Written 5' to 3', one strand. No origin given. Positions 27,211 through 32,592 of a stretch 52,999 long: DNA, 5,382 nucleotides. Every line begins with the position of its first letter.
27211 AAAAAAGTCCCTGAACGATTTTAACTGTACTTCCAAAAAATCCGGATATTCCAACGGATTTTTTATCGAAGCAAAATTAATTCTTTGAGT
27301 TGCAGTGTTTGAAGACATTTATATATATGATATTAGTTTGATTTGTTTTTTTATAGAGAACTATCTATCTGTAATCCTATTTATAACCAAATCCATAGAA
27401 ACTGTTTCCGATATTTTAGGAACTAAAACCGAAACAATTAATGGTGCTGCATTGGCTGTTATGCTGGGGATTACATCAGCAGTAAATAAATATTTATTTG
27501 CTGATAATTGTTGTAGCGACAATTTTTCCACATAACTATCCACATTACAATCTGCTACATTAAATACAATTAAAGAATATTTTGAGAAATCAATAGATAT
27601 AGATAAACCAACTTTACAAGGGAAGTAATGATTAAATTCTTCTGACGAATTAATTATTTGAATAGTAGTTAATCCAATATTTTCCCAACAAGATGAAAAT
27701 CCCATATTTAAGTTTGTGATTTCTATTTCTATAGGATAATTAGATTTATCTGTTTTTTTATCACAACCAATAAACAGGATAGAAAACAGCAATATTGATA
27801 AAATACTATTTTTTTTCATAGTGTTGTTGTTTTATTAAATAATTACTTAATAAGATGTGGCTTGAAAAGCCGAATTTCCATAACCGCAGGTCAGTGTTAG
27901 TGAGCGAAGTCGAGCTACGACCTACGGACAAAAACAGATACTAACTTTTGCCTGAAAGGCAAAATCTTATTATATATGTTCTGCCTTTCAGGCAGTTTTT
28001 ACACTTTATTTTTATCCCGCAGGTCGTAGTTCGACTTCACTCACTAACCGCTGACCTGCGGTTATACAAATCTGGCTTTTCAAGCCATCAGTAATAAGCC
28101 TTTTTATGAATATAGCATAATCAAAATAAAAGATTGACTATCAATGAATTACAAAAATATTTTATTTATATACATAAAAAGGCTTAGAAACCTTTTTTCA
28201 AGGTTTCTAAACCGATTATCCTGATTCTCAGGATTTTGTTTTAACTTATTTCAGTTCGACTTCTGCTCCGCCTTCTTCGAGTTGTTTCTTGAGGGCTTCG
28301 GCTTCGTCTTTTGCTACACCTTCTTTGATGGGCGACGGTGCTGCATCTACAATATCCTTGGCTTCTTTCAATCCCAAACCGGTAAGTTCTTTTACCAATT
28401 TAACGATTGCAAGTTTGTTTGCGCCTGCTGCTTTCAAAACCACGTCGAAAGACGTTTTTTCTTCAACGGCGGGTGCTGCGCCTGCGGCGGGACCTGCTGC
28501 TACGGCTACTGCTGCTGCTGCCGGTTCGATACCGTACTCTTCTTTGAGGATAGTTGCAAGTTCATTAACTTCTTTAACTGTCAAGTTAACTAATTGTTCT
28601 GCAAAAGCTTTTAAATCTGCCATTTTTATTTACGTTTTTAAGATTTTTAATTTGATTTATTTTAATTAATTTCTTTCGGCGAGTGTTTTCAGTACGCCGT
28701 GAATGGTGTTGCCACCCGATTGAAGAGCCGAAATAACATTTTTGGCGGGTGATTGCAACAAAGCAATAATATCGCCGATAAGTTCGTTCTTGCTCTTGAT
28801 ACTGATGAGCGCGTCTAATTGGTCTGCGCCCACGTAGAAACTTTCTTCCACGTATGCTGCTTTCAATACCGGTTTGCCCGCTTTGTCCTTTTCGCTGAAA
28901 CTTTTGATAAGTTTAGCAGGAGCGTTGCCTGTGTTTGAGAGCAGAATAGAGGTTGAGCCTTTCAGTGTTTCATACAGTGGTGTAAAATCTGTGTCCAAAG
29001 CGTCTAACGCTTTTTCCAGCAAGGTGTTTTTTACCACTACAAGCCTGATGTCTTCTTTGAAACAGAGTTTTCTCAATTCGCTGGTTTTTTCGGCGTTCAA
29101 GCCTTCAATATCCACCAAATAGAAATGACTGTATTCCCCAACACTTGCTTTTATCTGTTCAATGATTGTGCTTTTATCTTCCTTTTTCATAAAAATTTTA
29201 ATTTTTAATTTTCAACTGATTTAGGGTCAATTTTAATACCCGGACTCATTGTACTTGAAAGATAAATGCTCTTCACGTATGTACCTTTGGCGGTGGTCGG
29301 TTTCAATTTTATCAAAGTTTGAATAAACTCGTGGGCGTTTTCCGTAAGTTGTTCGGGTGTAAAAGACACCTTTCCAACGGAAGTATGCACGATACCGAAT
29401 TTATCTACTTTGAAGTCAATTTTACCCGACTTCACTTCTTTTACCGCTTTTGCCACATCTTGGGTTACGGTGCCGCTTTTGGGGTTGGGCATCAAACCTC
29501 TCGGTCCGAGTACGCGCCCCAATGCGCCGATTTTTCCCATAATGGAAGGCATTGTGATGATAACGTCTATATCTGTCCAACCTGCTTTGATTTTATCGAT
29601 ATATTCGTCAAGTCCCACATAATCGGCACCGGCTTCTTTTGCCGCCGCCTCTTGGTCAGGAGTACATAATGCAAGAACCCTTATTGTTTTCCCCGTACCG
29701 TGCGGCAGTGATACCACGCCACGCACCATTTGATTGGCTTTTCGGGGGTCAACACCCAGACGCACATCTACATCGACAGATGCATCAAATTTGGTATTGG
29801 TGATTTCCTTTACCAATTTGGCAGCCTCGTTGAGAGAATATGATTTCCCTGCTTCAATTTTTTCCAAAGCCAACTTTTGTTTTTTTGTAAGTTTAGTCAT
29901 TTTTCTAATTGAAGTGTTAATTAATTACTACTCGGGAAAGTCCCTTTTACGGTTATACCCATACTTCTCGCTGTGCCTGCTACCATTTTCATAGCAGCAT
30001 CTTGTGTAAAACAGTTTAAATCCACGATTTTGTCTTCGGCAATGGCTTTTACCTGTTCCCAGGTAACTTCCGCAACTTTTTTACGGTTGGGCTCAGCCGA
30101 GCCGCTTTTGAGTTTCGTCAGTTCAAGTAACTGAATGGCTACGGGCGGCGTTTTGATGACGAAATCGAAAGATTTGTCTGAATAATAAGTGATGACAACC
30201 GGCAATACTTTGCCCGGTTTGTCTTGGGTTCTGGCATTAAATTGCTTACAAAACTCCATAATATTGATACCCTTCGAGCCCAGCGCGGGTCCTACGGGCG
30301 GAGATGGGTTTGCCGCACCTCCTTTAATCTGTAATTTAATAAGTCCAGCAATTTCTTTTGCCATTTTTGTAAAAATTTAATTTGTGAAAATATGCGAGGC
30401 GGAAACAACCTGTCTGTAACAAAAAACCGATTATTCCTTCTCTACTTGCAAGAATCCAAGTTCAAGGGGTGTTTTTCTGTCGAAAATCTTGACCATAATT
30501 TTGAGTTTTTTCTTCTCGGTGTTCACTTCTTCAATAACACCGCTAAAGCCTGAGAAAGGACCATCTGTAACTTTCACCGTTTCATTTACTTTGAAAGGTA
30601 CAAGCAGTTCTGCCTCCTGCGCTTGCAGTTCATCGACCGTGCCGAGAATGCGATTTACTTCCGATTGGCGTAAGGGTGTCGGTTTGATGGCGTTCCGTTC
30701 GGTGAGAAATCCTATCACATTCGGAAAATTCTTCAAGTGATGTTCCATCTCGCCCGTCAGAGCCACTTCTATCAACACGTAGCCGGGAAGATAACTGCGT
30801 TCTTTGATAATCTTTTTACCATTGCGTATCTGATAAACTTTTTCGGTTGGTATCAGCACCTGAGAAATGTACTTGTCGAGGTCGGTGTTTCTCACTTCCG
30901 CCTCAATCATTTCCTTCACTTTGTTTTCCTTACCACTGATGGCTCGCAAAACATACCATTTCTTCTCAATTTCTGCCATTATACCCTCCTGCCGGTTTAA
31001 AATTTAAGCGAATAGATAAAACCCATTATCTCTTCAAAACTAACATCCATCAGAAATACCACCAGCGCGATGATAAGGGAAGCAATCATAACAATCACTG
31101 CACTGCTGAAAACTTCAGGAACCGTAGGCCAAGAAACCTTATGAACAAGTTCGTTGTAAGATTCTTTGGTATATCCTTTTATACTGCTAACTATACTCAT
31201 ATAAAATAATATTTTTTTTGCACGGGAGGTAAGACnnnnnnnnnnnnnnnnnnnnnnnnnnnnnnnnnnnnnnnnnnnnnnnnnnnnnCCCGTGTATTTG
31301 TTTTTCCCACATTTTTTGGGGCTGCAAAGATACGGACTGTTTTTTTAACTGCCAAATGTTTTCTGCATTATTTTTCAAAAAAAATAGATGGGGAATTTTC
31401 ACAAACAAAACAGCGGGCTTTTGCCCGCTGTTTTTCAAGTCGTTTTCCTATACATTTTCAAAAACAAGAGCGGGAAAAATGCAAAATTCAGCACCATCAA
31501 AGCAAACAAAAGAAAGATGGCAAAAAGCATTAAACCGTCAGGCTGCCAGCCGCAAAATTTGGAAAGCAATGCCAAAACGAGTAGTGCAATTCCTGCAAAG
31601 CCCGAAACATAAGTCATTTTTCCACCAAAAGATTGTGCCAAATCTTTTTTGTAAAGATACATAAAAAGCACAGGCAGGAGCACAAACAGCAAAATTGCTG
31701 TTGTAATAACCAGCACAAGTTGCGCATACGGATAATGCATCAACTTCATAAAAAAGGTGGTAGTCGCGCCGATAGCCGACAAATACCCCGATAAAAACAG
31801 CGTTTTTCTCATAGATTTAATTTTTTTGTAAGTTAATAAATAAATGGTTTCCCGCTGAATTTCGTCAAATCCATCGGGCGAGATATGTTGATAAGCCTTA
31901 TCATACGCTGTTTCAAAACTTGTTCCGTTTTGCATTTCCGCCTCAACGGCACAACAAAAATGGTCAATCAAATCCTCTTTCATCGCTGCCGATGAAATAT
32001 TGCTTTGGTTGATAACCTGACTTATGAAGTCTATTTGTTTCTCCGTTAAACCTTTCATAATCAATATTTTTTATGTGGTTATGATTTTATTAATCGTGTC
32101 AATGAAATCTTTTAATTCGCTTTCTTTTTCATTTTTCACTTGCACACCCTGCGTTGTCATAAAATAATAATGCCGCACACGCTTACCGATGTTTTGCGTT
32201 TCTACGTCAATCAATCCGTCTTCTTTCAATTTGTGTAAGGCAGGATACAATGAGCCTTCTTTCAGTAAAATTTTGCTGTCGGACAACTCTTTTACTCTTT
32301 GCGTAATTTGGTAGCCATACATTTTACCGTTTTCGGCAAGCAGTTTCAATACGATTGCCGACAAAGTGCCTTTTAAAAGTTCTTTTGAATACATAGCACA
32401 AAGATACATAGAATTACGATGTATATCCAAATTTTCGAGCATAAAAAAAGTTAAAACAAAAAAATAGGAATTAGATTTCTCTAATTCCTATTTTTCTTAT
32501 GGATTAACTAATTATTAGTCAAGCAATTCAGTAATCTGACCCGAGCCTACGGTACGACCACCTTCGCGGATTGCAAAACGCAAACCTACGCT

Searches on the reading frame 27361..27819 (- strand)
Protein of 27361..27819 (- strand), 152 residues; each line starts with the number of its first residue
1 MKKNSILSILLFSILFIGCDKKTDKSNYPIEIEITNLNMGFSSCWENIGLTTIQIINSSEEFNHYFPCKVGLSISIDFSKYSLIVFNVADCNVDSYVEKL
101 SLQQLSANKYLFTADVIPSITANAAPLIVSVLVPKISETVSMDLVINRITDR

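Call 4: search_protein_families(library=pfam, proteins=[window:27361-27819:-], max_evalue=1)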
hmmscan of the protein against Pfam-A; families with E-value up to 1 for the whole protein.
window:27361-27819:- (152 aa): 0 families

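Call 5: search_protein_families(library=padloc, proteins=[window:27361-27819:-], max_evalue=1)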
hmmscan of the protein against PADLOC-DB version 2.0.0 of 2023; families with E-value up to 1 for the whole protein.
window:27361-27819:- (152 aa): 0 families

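Call 6: search_protein_families(library=ncbifam, proteins=[window:27361-27819:-], max_evalue=1)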
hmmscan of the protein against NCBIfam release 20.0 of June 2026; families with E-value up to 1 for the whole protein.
window:27361-27819:- (152 aa): 2 families
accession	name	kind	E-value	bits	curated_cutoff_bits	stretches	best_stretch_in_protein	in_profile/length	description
NF047803.1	LIC12338_lipo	equivalog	0.037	13.9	90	1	4-27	10-33/66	LIC12338 family lipoprotein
NF047716.1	LIC10260_fam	subfamily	0.055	13.5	100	0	70-116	40-84/109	LIC10260 family lipoprotein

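Call 7: search_protein_families(library=phrogs, proteins=[window:27361-27819:-], max_evalue=1)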
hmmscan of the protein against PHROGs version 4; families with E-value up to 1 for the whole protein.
window:27361-27819:- (152 aa): 1 family
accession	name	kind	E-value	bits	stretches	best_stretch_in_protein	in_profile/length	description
phrog_9078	-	unknown function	0.012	16.4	1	2-41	2-43/115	-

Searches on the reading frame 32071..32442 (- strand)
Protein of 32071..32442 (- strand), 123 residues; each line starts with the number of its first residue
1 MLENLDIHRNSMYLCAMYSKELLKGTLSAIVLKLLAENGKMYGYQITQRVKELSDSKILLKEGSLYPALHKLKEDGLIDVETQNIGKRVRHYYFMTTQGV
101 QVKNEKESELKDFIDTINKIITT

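Call 88: search_protein_families(library=pfam, proteins=[window:32071-32442:-], max_evalue=0.001)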
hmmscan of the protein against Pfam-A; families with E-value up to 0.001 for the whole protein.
window:32071-32442:- (123 aa): 1 family
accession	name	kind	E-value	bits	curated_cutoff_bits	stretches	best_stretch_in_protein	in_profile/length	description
PF03551.20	PadR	-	1.3e-17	63.9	27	1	31-101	1-71/75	Transcriptional regulator PadR-like family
